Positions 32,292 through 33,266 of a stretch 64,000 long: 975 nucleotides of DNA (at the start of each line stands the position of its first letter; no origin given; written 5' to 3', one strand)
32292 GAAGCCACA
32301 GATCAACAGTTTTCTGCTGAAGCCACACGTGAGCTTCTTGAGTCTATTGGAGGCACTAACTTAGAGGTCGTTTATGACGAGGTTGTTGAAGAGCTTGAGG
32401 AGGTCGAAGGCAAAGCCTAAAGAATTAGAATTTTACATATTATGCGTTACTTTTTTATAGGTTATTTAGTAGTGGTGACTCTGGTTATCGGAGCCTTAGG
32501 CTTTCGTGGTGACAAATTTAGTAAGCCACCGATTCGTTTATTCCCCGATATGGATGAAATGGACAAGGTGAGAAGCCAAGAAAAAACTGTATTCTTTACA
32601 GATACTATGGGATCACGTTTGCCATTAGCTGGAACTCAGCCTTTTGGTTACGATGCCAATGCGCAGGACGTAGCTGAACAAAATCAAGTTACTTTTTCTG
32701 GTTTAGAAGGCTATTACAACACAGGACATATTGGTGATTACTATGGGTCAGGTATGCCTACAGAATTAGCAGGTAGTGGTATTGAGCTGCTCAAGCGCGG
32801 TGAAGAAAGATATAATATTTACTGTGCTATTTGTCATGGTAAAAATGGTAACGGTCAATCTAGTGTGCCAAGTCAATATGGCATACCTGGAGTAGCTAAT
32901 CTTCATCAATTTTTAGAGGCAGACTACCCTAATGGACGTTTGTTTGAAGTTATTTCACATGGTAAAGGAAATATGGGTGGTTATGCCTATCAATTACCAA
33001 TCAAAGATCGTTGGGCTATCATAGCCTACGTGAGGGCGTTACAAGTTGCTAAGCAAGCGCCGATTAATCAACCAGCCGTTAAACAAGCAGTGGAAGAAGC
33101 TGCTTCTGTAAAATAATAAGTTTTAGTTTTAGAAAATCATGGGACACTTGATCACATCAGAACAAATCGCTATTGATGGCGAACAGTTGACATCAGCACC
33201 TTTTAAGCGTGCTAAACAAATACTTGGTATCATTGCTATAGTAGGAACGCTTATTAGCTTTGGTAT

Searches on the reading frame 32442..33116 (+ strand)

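Call 5: search_protein_families(library=ncbifam, proteins=[window:32442-33116:+], max_evalue=0.01)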
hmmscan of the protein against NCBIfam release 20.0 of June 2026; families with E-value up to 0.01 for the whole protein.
window:32442-33116:+ (224 aa): 3 families
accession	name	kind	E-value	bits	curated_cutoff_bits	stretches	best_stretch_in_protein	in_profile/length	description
NF011054.0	PRK14486.1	equivalog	1.5e-08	34.5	447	1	114-202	212-292/294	putative bifunctional cbb3-type cytochrome c oxidase subunit II/cytochrome c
NF050122.1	bc1_QcrC_actin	exception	5.1e-06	26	200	1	115-152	39-76/253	cytochrome bc1 complex diheme cytochrome c subunit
TIGR03872.1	cytochrome_MoxG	equivalog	0.00074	19.7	147.8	1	115-204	42-125/133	cytochrome c(L), periplasmic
